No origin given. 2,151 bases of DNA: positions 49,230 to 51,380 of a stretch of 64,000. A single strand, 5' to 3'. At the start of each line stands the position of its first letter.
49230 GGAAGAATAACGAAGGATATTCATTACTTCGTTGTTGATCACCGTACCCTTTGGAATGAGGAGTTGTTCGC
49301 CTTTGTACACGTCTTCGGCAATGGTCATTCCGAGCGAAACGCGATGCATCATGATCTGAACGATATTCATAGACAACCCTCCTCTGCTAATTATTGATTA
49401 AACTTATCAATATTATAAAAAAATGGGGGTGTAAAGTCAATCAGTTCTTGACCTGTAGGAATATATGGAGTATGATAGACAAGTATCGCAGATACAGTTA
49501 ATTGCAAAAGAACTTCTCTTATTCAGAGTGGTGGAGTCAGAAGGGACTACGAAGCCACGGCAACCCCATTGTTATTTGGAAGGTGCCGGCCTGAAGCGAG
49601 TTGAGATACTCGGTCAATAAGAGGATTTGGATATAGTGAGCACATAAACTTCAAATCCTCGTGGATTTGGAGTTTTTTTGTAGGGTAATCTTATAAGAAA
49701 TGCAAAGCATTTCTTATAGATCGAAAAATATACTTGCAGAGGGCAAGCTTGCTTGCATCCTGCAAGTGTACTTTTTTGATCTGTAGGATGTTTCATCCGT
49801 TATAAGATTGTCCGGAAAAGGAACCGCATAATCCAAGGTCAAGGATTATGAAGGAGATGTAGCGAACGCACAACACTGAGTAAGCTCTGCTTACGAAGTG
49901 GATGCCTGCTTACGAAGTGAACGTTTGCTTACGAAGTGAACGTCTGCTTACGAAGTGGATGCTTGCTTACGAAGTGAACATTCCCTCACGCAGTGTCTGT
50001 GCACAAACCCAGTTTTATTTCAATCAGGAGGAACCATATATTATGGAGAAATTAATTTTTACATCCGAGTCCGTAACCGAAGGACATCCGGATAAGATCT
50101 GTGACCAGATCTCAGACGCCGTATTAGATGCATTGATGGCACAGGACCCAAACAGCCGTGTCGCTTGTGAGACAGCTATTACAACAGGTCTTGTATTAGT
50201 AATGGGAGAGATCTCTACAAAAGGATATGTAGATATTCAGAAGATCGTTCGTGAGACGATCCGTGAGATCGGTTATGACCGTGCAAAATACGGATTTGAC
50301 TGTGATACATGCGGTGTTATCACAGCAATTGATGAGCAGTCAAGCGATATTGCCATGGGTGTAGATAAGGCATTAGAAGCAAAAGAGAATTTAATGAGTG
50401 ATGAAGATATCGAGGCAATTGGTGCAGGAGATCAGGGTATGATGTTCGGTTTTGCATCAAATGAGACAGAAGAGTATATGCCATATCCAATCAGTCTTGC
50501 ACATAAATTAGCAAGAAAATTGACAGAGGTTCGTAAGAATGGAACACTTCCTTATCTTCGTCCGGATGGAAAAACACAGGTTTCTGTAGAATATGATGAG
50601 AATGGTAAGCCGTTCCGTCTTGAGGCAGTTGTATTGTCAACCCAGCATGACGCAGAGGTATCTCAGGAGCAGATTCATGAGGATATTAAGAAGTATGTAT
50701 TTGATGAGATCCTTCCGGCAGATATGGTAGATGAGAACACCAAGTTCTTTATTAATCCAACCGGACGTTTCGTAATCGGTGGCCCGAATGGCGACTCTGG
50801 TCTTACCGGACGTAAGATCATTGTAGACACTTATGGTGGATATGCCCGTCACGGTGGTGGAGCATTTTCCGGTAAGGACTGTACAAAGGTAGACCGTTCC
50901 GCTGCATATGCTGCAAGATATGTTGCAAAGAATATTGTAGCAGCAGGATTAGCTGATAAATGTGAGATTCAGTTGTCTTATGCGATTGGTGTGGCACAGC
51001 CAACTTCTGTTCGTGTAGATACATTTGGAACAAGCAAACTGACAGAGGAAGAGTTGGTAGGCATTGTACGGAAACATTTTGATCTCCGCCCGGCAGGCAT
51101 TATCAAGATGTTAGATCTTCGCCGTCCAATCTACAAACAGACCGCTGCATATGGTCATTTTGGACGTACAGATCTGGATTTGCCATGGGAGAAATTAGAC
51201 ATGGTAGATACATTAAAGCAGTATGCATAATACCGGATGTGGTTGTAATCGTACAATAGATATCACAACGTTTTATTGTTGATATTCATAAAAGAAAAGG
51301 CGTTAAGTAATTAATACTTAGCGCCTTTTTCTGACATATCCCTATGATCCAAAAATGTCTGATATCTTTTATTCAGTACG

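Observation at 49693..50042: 350-nt structured spacer with a 5x 19-nt tandem repeat between the SAM-I riboswitch terminator and metK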

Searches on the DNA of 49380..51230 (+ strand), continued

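Call 40: search_rna_families(source=L002, start=2440, end=3010, threshold=evalue, max_evalue=1, show_alignments=2)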
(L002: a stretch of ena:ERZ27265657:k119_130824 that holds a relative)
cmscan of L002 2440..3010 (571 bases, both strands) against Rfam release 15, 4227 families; matches with E-value up to 1: 3.
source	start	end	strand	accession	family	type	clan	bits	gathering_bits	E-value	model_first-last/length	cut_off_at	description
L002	2526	2633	+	RF00162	SAM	Cis-reg; riboswitch;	CL00012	69.5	44.4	3.2e-16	1-108/108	no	SAM riboswitch aptamer (S box leader)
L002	2699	2729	-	RF03456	mir-724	Gene; miRNA;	-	20.8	83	0.16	1-60/60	no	mir-724 microRNA precursor family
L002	2714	2802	+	RF03806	mir-2007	Gene; miRNA;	-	18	100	0.92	1-90/90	no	mir-2007 microRNA precursor family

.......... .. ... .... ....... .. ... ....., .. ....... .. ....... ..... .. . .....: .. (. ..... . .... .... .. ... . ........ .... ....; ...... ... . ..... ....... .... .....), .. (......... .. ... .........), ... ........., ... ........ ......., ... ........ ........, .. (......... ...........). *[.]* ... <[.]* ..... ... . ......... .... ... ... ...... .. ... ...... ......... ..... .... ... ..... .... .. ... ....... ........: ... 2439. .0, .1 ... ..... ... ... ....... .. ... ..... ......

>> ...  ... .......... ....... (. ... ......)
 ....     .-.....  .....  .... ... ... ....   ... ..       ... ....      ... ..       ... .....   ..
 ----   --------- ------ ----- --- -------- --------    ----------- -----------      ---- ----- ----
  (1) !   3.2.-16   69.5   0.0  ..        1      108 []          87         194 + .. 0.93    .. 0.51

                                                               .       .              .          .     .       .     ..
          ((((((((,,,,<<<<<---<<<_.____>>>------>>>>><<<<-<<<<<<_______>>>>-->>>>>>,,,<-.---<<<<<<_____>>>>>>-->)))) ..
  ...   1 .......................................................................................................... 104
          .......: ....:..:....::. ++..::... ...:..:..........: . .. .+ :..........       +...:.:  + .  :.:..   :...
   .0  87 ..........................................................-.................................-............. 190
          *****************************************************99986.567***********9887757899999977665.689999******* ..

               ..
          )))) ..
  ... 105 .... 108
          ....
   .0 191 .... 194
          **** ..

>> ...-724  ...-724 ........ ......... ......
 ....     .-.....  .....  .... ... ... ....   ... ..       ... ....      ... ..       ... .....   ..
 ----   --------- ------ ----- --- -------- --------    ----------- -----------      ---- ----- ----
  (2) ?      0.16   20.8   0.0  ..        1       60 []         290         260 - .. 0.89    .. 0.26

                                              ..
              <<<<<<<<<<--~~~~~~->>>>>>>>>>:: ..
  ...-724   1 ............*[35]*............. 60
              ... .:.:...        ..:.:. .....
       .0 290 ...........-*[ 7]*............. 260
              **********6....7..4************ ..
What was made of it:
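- On Clostridiales-1 RNA (RF01699): Allele B gives no hit at E up to 1 (call 40).
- Allele B gives no Clostridiales-1 hit (call 40).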

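Call 66: search_rna_families(source=L096, start=1000, end=1510, threshold=evalue, max_evalue=1, show_alignments=0)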
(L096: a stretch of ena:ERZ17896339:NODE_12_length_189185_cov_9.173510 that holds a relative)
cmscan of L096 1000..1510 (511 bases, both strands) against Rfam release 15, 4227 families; matches with E-value up to 1: 6.
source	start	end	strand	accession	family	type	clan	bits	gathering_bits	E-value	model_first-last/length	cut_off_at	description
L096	1030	1138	+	RF00162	SAM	Cis-reg; riboswitch;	CL00012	64.7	44.4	7.2e-15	1-108/108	no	SAM riboswitch aptamer (S box leader)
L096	1225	1360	+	RF01699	Clostridiales-1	Gene; sRNA;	-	34.8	48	5.2e-06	1-166/166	no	Clostridiales-1 RNA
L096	1228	1302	+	RF00979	mir-553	Gene; miRNA;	-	21.8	82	0.13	1-62/62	no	mir-553 microRNA precursor family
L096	1130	1249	-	RF02316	TtnuHACA9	Gene; snRNA; snoRNA; HACA-box;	-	21.6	100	0.44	1-135/135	no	Tetrahymena snoRNA TtnuHACA9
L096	1138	1173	-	RF00581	SNORD12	Gene; snRNA; snoRNA; CD-box;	CL00044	19.6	43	0.29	1-90/90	no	Small nucleolar SNORD12/SNORD106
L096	1225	1311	+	RF03662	mir-2060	Gene; miRNA;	-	18.2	54.5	0.36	1-94/94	no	mir-2060 microRNA precursor family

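Call 67: search_rna_families(source=L096, start=1190, end=1400, threshold=evalue, max_evalue=0.01, show_alignments=1)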
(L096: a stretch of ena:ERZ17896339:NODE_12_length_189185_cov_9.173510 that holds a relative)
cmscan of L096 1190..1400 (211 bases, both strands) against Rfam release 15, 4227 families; matches with E-value up to 0.01: 2.
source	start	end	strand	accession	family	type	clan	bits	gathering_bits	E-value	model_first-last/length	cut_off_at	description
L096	1225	1360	+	RF01699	Clostridiales-1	Gene; sRNA;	-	34.9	48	2.1e-06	1-166/166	no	Clostridiales-1 RNA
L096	1199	1327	+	RF00883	MIR820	Gene; miRNA;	-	29.1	196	0.0029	1-191/191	no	MIR820 microRNA precursor family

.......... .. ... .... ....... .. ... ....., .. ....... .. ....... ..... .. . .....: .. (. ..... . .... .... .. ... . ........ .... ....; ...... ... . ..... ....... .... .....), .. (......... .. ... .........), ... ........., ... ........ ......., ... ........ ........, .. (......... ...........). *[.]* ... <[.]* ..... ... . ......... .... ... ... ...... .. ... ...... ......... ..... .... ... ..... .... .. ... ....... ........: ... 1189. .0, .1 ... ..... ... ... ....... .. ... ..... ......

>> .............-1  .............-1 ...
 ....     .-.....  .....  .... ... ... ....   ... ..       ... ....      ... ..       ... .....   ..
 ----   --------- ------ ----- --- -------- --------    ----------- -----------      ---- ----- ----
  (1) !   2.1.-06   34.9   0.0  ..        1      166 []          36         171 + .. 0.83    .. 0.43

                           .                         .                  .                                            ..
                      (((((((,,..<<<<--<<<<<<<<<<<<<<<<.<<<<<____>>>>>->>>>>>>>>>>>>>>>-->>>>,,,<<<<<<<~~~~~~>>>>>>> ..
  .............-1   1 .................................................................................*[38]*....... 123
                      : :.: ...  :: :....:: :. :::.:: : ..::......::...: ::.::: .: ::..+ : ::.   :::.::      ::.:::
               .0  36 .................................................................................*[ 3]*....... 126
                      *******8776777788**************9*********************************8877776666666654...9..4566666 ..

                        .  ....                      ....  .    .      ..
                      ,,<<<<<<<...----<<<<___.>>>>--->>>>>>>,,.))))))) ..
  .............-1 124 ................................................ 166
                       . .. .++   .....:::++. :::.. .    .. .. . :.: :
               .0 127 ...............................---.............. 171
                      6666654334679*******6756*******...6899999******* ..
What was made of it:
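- On Clostridiales-1 RNA (RF01699): L096 34.8-34.9 bits (calls 66, 67). A GGGAG-hairpin-CG element aligns in L096 only, with mismatched outer pairs (call 67).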
